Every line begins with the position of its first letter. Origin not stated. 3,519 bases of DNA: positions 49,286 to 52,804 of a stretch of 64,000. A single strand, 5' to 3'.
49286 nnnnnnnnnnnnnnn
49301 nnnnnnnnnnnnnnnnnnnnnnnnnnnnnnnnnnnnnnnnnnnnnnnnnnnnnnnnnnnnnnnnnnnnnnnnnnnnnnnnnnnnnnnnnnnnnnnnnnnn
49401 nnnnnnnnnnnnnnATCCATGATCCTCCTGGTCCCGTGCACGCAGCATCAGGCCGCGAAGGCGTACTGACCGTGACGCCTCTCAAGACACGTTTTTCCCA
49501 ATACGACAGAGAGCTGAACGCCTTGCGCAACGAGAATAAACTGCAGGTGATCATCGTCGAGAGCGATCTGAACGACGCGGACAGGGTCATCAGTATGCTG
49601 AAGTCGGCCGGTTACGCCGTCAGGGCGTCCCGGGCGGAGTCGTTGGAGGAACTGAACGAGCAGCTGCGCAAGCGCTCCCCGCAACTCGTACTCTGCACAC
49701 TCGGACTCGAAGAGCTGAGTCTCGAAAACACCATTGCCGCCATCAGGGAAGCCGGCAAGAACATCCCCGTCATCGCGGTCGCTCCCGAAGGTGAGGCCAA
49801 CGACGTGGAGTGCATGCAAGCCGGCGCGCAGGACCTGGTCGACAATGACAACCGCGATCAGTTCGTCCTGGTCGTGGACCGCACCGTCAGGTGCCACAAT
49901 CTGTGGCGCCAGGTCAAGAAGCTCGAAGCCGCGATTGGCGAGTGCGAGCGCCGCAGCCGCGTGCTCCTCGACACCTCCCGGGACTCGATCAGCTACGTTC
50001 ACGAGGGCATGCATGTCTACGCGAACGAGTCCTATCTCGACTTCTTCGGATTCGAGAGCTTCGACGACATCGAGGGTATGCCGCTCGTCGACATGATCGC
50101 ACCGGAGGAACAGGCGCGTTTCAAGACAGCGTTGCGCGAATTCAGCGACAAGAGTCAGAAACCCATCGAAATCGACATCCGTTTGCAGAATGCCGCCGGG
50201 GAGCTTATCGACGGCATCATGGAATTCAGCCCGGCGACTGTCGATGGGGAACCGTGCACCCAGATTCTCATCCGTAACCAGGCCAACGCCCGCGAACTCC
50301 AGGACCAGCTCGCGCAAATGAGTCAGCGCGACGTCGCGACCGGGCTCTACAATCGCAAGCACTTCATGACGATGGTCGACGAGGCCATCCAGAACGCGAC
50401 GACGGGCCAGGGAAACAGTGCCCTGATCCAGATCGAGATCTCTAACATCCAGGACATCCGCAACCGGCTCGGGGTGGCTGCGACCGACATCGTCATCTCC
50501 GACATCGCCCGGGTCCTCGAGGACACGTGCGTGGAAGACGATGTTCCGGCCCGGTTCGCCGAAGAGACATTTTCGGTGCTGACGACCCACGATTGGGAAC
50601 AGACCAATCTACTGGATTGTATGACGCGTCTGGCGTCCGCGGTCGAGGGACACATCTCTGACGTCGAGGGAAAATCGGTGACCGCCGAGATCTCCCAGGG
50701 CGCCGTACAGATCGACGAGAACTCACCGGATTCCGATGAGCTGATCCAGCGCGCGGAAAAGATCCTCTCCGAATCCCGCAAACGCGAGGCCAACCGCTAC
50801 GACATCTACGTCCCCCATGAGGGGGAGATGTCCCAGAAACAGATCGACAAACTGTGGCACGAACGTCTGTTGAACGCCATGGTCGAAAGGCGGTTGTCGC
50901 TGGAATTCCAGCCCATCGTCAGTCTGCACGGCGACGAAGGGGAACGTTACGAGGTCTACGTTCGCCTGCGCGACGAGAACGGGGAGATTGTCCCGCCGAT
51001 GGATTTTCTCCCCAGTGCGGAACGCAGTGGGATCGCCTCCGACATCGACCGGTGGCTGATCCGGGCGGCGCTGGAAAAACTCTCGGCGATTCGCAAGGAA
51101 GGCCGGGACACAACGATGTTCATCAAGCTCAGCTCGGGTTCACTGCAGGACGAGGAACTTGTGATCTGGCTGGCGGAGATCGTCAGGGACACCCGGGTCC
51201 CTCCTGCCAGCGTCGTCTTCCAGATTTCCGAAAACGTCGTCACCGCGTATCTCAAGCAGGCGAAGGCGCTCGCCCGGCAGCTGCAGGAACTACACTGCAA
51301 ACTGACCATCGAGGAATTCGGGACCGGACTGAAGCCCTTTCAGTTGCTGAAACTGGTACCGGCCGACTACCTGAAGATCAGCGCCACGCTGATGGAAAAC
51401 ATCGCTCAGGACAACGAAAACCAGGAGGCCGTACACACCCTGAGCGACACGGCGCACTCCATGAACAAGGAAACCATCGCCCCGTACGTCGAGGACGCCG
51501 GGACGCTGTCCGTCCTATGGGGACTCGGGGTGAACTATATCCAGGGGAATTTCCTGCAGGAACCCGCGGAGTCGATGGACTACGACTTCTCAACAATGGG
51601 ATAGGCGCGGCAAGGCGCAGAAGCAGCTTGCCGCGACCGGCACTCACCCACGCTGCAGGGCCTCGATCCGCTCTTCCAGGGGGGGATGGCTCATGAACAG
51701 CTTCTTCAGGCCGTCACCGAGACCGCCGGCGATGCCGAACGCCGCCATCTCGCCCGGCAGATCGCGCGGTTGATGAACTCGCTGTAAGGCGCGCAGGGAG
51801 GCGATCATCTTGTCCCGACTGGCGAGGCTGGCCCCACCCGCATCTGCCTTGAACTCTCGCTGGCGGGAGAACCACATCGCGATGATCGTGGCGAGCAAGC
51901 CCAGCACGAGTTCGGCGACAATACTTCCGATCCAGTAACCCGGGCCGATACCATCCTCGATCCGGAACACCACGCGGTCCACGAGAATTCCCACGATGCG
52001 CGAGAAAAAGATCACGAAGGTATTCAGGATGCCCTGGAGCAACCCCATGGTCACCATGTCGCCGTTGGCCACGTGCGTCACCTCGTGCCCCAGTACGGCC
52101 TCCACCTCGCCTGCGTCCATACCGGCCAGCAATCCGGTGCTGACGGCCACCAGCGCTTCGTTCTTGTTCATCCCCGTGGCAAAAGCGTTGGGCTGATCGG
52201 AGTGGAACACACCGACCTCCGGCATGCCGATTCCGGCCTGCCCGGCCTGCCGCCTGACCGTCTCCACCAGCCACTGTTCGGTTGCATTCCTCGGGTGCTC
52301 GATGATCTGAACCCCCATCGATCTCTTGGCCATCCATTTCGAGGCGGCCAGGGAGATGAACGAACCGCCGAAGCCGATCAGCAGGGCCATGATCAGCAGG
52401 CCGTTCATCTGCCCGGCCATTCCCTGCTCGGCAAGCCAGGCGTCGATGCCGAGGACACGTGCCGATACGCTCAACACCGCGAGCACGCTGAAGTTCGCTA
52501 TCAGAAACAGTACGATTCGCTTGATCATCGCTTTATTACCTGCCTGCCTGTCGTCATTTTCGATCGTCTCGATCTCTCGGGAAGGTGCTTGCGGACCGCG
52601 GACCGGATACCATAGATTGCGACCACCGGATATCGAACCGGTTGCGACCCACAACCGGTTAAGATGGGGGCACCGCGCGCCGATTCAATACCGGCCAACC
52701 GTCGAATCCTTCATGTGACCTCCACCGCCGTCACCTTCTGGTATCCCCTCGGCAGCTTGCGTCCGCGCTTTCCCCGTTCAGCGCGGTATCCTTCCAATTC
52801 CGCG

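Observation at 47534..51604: Large PilZ-domain protein directly upstream of a FimX-like degenerate REC-PAS-GGDEF-EAL protein: putative c-di-GMP receptor pair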

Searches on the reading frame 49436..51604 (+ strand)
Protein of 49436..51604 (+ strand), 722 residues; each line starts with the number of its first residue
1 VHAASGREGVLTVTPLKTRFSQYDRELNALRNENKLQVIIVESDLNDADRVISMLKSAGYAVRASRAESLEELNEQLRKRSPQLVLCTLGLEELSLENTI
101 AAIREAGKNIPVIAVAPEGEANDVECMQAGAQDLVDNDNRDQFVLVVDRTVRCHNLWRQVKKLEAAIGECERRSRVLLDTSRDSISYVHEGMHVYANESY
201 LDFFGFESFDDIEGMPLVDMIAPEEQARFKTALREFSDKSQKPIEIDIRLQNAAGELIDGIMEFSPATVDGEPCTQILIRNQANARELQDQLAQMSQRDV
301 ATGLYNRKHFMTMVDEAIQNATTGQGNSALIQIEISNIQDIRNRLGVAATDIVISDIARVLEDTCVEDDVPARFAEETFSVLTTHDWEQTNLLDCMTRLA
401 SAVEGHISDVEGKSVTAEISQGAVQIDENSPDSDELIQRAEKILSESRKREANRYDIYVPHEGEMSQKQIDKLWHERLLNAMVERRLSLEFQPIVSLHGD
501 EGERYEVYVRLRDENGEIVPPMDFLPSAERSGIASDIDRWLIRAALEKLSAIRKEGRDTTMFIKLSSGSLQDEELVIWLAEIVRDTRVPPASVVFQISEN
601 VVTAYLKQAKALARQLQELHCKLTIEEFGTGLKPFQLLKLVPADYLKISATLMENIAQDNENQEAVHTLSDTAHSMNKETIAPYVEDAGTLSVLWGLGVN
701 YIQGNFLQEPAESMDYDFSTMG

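Call 3: search_protein_families(library=pfam, proteins=[window:49436-51604:+], max_evalue=0.1)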
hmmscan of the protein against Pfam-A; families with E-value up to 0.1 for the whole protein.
window:49436-51604:+ (722 aa): 6 families
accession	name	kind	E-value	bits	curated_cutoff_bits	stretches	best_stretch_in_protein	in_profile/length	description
PF00563.25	EAL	-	3.3e-58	197.3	31.3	1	476-710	2-236/236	EAL domain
PF00990.26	GGDEF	-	4.3e-21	75.8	23.8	1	297-454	2-161/161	Diguanylate cyclase, GGDEF domain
PF00072.30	Response_reg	-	6.4e-08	33.2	30.2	1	38-136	1-98/111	Response regulator receiver domain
PF08447.18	PAS_3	-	1e-06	29.4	25.6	1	194-257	2-65/89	PAS fold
PF13426.13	PAS_9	-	4.3e-06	27.4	27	1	189-271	9-88/103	PAS domain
PF08448.16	PAS_4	-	6.7e-05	23.5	23.1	1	190-236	14-59/110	PAS fold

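Call 4: search_protein_families(library=ncbifam, proteins=[window:49436-51604:+], max_evalue=0.1)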
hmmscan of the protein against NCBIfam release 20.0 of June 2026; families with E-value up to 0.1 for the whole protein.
window:49436-51604:+ (722 aa): 39 families (the best 25 are shown)
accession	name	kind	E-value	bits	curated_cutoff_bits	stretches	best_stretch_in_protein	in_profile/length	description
NF007298.0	PRK09776.1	equivalog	6.1e-60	203.2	1135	1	239-710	623-1096/1111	diguanylate cyclase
NF045675.1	PhdiestaseDibA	equivalog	7.5e-49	166.6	980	1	286-714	193-619/623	phosphodiesterase DibA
NF007474.0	PRK10060.1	equivalog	4.4e-44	150.7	782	1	284-715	225-649/663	cyclic di-GMP phosphodiesterase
NF045673.1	c-di-GMPRcptLapD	equivalog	4.1e-43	147.6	1020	1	288-711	228-645/647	cyclic di-GMP receptor LapD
NF053781.1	cdiGMPphdstlr2612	equivalog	1.6e-40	138.7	1600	1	160-711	703-1256/1268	Tlr1612 family c-di-GMP phosphodiesterase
NF008467.0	PRK11359.1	equivalog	9e-37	126.5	857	1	287-713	367-785/800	oxygen-sensing cyclic-di-GMP phosphodiesterase DosP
NF052458.1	PhdiestGepA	equivalog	2.2e-36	125.4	1200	1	286-710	419-831/840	phosphodiesterase GepA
NF008807.1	PRK11829.1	equivalog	2.6e-30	105.2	733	1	280-715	226-657/670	biofilm formation regulator HmsP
NF008281.1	PRK11059.1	equivalog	6.9e-29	100.6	663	1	296-712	221-631/633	RNase E specificity factor CsrD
TIGR00254.1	GGDEF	domain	2.4e-22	79.4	37.4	1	292-455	1-164/168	diguanylate cyclase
NF052596.1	RR_EAL_PvrR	equivalog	1.2e-21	76.8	580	1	464-714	133-383/398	response regulator cyclic di-GMP phosphodiesterase PvrR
NF051880.1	FlagAsmCDGMPTipF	equivalog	4e-20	72.1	600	1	416-710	94-393/421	flagella assembly cyclic-di-GMP phosphodiesterase TipF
NF038266.1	diguan_SiaD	equivalog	4.9e-19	68.7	290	1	280-454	78-251/252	biofilm regulation diguanylate cyclase SiaD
NF007423.1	PRK09966.1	equivalog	6e-18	64.9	325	1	282-442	225-384/390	diguanylate cyclase DgcN/YfiN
NF007135.0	PRK09581.1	equivalog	1.5e-16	60.3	474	1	284-454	280-451/457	PleD family two-component system response regulator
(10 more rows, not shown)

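Call 6: search_solved_structures(query=window:49436-51604:+, max_evalue=1e-10, show_alignments=2)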
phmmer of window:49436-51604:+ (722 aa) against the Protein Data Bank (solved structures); distinct sequences matched with E-value up to 1e-10: 37.
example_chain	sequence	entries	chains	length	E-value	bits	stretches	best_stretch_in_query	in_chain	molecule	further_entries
4j40_A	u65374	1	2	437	2.9e-85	290.1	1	289-720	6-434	FimX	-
4afy_A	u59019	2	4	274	2.5e-61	211.1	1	481-720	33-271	FIMX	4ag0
3hv9_A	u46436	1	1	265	2.6e-61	211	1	481-720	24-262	Protein FimX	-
3hv8_A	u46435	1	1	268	2.7e-61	211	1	481-720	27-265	Protein FimX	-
7lkq_A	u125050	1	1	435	5.9e-58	199.9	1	287-718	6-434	FimX(GGDEF-EAL)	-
5xgb_A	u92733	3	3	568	3.7e-55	190.7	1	277-710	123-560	Uncharacterized protein | Uncharacterized protein PA0861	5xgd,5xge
8pps_A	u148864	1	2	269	1.4e-41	145.8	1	471-710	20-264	EAL domain-containing protein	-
4foj_A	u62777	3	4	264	4e-37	131.1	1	457-718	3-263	FimX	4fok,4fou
4f3h_A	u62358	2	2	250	2.4e-35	125.2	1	469-708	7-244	Putative uncharacterized protein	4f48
4rnh_A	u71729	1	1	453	5.5e-34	120.7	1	293-712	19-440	Motility regulator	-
4rnf_A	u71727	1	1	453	2e-33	118.9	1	293-712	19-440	Motility regulator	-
3pjw_A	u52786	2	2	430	7.2e-29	103.8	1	287-710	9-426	Cyclic dimeric GMP binding protein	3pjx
5m3c_A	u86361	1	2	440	1.1e-27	99.8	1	298-711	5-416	Diguanylate cyclase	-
3pjt_A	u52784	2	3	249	4.5e-24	88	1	473-710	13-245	Cyclic dimeric GMP binding protein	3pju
4rni_A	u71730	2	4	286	2.1e-23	85.7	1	461-712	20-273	Motility regulator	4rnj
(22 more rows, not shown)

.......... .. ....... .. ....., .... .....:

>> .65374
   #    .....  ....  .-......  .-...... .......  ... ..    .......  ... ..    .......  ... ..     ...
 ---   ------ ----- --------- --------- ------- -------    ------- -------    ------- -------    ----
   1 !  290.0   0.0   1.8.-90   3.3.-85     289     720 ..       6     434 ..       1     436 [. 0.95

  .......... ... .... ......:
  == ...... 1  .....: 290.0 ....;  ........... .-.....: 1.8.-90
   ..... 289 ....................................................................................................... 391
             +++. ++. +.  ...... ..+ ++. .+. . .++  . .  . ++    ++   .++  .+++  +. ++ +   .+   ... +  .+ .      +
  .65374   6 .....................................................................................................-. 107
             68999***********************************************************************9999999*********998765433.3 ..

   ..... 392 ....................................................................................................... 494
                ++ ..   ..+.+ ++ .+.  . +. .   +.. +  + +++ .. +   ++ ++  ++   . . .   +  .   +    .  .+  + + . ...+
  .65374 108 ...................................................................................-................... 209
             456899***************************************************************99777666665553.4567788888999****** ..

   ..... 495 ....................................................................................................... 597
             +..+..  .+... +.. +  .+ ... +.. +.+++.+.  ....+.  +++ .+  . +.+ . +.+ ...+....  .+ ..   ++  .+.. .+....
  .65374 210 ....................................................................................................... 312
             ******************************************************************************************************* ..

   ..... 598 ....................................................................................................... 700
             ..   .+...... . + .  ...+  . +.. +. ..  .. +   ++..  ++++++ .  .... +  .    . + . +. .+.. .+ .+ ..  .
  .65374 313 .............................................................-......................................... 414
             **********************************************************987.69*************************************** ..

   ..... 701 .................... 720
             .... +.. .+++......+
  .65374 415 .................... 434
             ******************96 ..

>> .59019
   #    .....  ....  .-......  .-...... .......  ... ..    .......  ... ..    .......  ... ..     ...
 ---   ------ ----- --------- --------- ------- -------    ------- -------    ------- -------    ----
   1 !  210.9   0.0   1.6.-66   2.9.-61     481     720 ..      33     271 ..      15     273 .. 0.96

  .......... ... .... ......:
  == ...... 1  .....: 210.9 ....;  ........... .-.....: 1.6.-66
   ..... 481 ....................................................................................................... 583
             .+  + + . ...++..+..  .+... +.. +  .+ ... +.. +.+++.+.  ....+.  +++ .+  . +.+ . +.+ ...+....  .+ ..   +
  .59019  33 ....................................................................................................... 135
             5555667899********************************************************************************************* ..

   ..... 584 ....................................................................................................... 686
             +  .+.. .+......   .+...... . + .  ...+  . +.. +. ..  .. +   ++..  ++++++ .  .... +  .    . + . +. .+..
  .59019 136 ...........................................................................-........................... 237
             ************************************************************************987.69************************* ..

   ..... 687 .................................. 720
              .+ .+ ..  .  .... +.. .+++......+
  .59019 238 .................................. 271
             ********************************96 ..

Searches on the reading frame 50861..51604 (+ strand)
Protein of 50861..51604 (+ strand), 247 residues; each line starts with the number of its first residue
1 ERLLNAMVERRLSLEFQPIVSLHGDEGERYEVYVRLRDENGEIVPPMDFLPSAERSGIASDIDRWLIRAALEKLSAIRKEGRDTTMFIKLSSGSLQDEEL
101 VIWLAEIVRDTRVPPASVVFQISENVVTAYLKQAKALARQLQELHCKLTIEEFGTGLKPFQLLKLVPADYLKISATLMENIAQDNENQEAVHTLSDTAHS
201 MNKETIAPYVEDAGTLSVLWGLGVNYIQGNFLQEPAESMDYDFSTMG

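Call 34: search_solved_structures(query=window:50861-51604:+, max_evalue=0.00001, show_alignments=0)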
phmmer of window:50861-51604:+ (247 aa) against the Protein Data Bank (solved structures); distinct sequences matched with E-value up to 0.00001: 42.
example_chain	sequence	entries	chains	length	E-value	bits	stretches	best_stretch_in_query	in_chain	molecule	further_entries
3hv9_A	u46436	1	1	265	2.1e-62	214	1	7-245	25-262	Protein FimX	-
3hv8_A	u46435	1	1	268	2.2e-62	213.9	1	7-245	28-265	Protein FimX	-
4afy_A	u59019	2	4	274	2.4e-62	213.8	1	7-245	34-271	FIMX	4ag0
4j40_A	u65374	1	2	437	9.2e-62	211.9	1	7-245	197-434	FimX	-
8pps_A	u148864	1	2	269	4.6e-41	144.2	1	2-235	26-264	EAL domain-containing protein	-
5xgb_A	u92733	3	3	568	2.2e-40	141.9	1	2-235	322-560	Uncharacterized protein | Uncharacterized protein PA0861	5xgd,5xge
4foj_A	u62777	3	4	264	3.9e-35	124.8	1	1-243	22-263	FimX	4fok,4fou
7lkq_A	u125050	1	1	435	1.5e-34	122.8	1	1-243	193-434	FimX(GGDEF-EAL)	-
4f3h_A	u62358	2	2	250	2.2e-34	122.3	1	2-233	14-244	Putative uncharacterized protein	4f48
3pjt_A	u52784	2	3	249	5.8e-23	84.9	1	3-235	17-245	Cyclic dimeric GMP binding protein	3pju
4rni_A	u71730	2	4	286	1.4e-22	83.7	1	13-237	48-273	Motility regulator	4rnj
3pjw_A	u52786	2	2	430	2.9e-22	82.7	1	3-235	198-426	Cyclic dimeric GMP binding protein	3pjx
4rnh_A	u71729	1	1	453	4.7e-22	82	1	13-237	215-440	Motility regulator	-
4rnf_A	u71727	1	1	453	1.7e-21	80.1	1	13-237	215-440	Motility regulator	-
2r6o_A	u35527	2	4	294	2.7e-20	76.2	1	2-236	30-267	Putative diguanylate cyclase/phosphodiesterase (GGDEF & EAL domains) | PUTATIVE DIGUANYLATE CYCLASE/PHOSPHODIESTERASE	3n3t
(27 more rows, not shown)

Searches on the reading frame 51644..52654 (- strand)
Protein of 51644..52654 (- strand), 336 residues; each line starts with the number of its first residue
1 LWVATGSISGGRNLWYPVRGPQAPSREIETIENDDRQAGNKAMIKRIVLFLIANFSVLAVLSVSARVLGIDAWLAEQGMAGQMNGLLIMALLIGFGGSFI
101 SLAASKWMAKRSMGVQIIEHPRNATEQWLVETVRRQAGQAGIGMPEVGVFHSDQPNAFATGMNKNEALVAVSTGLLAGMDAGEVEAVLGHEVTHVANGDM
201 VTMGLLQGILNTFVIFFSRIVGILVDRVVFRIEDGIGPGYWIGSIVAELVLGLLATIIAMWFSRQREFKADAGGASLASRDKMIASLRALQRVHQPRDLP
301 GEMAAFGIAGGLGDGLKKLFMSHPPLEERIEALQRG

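Call 44: search_protein_families(library=pfam, proteins=[window:51644-52654:-], max_evalue=0.00001)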
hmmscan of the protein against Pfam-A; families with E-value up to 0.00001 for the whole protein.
window:51644-52654:- (336 aa): 1 family
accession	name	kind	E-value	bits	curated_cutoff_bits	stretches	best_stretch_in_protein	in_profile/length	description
PF01435.24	Peptidase_M48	-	3.2e-37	128.6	20.3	1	124-334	2-183/186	Peptidase family M48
